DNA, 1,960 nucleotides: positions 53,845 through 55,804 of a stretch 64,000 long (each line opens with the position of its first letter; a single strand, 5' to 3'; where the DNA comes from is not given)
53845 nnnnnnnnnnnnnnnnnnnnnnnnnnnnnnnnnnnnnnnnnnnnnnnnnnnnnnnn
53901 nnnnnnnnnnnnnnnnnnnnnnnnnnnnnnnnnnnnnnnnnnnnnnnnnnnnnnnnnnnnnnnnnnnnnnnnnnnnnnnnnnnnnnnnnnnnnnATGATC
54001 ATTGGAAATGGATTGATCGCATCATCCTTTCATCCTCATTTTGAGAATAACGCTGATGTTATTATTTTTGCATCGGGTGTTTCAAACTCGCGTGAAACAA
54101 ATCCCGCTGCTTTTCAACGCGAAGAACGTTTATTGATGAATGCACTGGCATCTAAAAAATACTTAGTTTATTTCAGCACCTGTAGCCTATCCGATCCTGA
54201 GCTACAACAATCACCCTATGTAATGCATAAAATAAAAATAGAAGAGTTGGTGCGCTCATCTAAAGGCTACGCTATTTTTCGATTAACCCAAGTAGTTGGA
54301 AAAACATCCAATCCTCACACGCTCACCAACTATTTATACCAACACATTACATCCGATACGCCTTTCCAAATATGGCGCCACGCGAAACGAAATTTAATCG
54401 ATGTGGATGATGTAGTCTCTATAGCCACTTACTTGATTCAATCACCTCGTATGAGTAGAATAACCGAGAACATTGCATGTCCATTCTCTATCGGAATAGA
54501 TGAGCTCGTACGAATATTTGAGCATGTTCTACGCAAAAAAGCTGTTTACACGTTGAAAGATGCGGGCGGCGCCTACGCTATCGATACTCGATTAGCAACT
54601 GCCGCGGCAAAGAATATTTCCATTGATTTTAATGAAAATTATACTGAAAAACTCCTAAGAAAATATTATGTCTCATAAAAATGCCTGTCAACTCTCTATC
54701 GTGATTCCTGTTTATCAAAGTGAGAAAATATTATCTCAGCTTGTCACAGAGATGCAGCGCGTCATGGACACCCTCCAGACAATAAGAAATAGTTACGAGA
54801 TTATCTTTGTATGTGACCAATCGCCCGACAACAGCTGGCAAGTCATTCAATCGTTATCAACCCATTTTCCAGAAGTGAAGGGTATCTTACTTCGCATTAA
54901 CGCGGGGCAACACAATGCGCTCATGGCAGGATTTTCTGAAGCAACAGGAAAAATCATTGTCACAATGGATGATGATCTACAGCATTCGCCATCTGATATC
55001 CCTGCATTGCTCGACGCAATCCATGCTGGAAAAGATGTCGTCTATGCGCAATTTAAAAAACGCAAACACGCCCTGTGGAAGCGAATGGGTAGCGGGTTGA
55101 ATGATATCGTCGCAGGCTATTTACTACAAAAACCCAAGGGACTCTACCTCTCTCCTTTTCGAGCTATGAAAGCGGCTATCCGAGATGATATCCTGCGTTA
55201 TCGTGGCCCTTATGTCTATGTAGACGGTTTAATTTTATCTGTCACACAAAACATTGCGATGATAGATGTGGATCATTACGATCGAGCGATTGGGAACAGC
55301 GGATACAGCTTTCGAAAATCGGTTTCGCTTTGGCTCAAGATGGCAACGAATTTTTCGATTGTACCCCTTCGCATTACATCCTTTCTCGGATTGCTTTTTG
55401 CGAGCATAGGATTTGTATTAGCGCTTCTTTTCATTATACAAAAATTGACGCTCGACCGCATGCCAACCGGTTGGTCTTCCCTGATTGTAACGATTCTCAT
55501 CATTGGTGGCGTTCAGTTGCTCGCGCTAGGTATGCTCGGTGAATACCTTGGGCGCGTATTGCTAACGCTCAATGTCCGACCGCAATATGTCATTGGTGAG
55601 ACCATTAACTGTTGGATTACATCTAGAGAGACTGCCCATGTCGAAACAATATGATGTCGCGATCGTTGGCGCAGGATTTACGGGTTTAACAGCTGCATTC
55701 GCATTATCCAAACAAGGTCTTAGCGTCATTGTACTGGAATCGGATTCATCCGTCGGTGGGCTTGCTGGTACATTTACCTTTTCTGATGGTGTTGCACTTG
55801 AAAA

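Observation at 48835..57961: Gtr-like lipid-carrier glycan-modification locus with an added FAD-oxidoreductase/SDR pair, an ABC exporter and two polytopic paralogues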

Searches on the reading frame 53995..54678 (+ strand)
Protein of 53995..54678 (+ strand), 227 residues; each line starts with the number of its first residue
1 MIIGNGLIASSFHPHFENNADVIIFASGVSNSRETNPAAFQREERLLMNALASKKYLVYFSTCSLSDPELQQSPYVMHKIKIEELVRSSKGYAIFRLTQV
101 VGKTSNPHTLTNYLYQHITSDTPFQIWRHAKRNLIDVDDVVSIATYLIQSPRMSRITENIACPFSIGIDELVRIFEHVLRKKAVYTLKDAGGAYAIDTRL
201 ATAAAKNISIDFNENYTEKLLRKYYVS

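Call 3: search_protein_families(library=pfam, proteins=[window:53995-54678:+], max_evalue=0.01)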
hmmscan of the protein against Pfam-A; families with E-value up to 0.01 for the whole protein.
window:53995-54678:+ (227 aa): 1 family
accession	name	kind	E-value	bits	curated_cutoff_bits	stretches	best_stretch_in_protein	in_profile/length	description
PF01370.27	Epimerase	-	1e-07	32.1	20.9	1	65-154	118-231/240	NAD dependent epimerase/dehydratase family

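Call 4: search_protein_families(library=ncbifam, proteins=[window:53995-54678:+], max_evalue=0.01)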
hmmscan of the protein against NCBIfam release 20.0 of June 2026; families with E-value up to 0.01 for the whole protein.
window:53995-54678:+ (227 aa): 1 family
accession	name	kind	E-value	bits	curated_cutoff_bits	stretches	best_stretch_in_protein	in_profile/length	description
NF047837.1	UDPAcbARedWbcJ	equivalog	1.9e-05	23.7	500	1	19-175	46-211/372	UDP-2-acetamido-2,6-beta-L-arabino-hexul-4-ose reductase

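Call 12: search_solved_structures(query=window:53995-54678:+, max_evalue=1, show_alignments=2)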
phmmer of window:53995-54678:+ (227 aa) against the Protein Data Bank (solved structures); distinct sequences matched with E-value up to 1: 3.
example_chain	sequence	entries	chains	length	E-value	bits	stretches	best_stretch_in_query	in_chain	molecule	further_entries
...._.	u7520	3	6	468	0.71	12.7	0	141-208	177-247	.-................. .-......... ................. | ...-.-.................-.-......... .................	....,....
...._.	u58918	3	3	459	0.78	12.6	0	141-208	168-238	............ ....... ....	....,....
1g95_A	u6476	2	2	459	0.85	12.5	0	141-208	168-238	N-ACETYLGLUCOSAMINE-1-PHOSPHATE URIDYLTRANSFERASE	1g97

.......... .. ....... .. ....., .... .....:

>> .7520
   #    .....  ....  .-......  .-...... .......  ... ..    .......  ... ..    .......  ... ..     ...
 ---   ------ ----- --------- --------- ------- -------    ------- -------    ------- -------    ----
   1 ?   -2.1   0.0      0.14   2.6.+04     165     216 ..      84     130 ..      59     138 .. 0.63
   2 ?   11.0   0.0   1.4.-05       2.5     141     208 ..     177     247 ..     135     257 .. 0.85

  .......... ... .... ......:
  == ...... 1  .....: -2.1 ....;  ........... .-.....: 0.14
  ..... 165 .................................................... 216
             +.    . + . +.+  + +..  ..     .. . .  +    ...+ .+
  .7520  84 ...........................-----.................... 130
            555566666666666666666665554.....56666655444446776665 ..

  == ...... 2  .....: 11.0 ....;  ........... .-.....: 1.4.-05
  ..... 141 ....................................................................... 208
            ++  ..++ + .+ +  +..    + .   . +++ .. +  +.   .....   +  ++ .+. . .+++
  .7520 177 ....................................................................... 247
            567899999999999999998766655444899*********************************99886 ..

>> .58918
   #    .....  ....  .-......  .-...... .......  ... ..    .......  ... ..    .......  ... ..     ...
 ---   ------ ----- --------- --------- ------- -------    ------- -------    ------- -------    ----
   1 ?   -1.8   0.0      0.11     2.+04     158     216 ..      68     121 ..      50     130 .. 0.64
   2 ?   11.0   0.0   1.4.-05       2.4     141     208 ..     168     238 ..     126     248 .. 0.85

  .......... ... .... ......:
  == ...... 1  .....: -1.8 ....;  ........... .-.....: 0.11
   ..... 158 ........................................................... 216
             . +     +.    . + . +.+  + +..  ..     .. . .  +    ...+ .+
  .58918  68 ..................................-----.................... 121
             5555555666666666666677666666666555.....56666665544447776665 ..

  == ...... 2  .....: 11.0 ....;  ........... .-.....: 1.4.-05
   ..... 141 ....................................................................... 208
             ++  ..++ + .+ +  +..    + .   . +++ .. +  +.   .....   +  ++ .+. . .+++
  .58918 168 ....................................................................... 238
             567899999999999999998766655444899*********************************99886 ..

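Call 61: search_solved_structures(query=A3, max_evalue=1, show_alignments=2)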
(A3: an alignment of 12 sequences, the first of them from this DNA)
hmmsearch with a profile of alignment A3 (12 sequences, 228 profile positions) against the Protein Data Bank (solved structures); distinct sequences matched with E-value up to 1: 31.
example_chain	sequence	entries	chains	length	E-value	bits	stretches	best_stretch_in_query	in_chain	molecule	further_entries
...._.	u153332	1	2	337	7.6e-06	28.8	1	79-195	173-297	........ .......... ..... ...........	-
8v4h_A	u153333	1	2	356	8.5e-06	28.7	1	79-195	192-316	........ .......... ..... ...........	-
8j5x_A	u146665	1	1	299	0.006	19.3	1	7-80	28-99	High affinity nerve growth factor receptor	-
7vkm_A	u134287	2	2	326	0.0069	19.1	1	7-80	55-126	Tyrosine-protein kinase receptor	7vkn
4pmm_A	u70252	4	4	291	0.016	18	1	7-79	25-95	High affinity nerve growth factor receptor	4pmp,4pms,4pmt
5kvt_A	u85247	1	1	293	0.016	17.9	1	7-79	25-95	High affinity nerve growth factor receptor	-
5i8a_A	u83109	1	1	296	0.016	17.9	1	7-79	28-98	High affinity nerve growth factor receptor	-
6iqn_A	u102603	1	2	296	0.017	17.9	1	7-79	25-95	High affinity nerve growth factor receptor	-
6nsp_A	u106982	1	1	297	0.017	17.9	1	7-79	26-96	High affinity nerve growth factor receptor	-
8j5w_A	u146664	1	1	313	0.017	17.9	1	7-79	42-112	High affinity nerve growth factor receptor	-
7xaf_A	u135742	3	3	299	0.017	17.9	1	7-79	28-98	High affinity nerve growth factor receptor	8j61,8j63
4f0i_A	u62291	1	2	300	0.017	17.9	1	7-79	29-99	High affinity nerve growth factor receptor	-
5wr7_A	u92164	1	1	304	0.017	17.9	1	7-79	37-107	High affinity nerve growth factor receptor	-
6npt_A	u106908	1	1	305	0.017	17.8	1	7-79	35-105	High affinity nerve growth factor receptor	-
4yne_A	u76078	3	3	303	0.017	17.8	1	7-79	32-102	High affinity nerve growth factor receptor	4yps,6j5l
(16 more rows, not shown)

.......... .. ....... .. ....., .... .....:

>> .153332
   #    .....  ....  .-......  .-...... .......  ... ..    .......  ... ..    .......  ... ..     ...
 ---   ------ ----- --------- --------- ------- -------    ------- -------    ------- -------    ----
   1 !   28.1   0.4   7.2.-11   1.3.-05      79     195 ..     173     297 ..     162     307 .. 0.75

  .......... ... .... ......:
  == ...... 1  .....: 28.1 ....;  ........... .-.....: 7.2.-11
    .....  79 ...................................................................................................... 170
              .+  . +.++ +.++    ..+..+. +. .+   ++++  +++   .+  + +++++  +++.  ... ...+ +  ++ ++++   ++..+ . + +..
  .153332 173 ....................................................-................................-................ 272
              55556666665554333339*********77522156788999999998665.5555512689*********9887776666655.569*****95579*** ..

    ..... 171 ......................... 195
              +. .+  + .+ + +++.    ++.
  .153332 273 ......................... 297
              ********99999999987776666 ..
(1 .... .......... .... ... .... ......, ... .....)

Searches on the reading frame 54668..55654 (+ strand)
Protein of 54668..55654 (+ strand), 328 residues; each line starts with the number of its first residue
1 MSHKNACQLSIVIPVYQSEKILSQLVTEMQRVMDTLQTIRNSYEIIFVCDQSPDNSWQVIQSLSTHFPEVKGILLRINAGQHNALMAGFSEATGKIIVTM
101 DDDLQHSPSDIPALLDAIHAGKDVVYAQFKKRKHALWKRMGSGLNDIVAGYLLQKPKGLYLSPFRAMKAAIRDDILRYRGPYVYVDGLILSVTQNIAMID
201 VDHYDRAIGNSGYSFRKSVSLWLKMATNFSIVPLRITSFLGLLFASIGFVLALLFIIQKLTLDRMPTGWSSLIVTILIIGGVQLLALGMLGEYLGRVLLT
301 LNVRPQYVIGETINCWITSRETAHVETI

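Call 3: search_protein_families(library=pfam, proteins=[window:54668-55654:+], max_evalue=0.01)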
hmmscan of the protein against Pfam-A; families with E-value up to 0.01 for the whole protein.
window:54668-55654:+ (328 aa): 2 families
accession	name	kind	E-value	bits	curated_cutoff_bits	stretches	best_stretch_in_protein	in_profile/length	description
PF00535.33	Glycos_transf_2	-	8.7e-27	94.5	23.3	1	10-142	1-128/168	Glycosyl transferase family 2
PF13641.12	Glyco_tranf_2_3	-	7.1e-06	26.6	27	1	9-134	3-126/230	Glycosyltransferase like family 2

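Call 4: search_protein_families(library=ncbifam, proteins=[window:54668-55654:+], max_evalue=0.01)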
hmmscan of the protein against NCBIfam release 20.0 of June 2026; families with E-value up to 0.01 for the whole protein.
window:54668-55654:+ (328 aa): 16 families
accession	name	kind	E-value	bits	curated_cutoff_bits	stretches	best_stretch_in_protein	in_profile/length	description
NF007986.1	PRK10714.1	equivalog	3.6e-53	180.6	529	1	7-313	6-312/316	undecaprenyl-phosphate 4-deoxy-4-formamido-L-arabinose transferase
NF047588.1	GlcsyltransPgfSStrep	equivalog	4.5e-44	150.9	500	1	8-312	2-305/308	glycosyltransferase PgfS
NF007482.0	PRK10073.1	equivalog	2.1e-12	46.7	423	1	5-116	4-108/334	glycosyltransferase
NF041875.1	EPS_EpsD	equivalog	3.2e-10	39.9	370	1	9-123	1-109/325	exopolysaccharide biosynthesis glycosyltransferase EpsD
TIGR03111.1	glyc2_xrt_Gpos1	hypoth_equivalog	3.5e-09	36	363.95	1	6-106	48-144/439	TIGR03111 family XrtG-associated glycosyltransferase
TIGR03937.1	PgaC_IcaA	equivalog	6.1e-09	35.3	422.3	1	3-103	41-135/407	poly-beta-1,6-N-acetyl-D-glucosamine synthase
TIGR04182.1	glyco_TIGR04182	equivalog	2.9e-08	33.4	325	1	10-293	3-281/293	S-layer glycoprotein N-glycosyltransferase AglJ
NF038302.1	EPS_HpsE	equivalog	5e-07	29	300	1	8-105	2-98/307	hormogonium polysaccharide biosynthesis glycosyltransferase HpsE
TIGR04283.1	glyco_like_mftF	equivalog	5.3e-07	29.4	182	1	9-130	1-108/221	TIGR04283 family arsenosugar biosynthesis glycosyltransferase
NF047683.1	TeichurnBiosyTuaG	equivalog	2.6e-06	27.3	400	1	6-110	5-103/252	teichuronic acid biosynthesis protein TuaG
NF050050.1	ProtGlycPglI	equivalog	5.2e-06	26.1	500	1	8-165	3-161/306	GalNAc(5)-diNAcBac-PP-undecaprenol beta-1,3-glucosyltransferase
NF010496.0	PRK13915.1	equivalog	5.8e-06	25.6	262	1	2-127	26-151/307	glucosyl-3-phosphoglycerate synthase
TIGR03965.1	mycofact_glyco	equivalog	3.5e-05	22.9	280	1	6-115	73-176/467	mycofactocin biosynthesis glycosyltransferase MftF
NF038299.1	EPS_HpsN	equivalog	4.2e-05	22.7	425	1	8-108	2-96/317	hormogonium polysaccharide biosynthesis glycosyltransferase HpsN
NF058614.1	PPMAGASynPpgS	equivalog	0.00018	21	370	1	11-125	4-109/226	polyprenyl-phospho-N-acetylgalactosaminyl synthase PpgS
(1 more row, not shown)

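Call 13: search_solved_structures(query=window:54668-55654:+, max_evalue=0.001)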
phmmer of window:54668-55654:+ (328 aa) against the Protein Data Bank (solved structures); distinct sequences matched with E-value up to 0.001: 9.
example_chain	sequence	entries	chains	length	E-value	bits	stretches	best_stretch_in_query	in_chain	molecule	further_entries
9hwj_A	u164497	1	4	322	1.4e-44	156.2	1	8-313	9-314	Undecaprenyl-phosphate 4-deoxy-4-formamido-L-arabinose transferase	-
9bhc_C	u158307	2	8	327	8.5e-44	153.6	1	8-313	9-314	Undecaprenyl-phosphate 4-deoxy-4-formamido-L-arabinose transferase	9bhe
8vxh_A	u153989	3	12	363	1.2e-43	153.1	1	8-313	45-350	Undecaprenyl-phosphate 4-deoxy-4-formamido-L-arabinose transferase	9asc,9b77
5ekp_C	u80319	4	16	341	2.6e-36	129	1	6-311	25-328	Uncharacterized glycosyltransferase sll0501 | Glycosyltransferase sll0501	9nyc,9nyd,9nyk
9nye_A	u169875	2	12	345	2.7e-36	129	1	6-311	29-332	Glycosyltransferase sll0501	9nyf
5eke_A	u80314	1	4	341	3.5e-36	128.6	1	6-311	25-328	Uncharacterized glycosyltransferase sll0501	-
5mlz_A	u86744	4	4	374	7.2e-19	71.7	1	6-127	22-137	Dolichol monophosphate mannose synthase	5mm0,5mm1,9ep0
3bcv_A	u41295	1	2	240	7.5e-08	35.5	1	8-106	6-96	Putative glycosyltransferase protein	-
5hea_A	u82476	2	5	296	2.1e-05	27.5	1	8-103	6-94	Putative glycosyltransferase (GalT1)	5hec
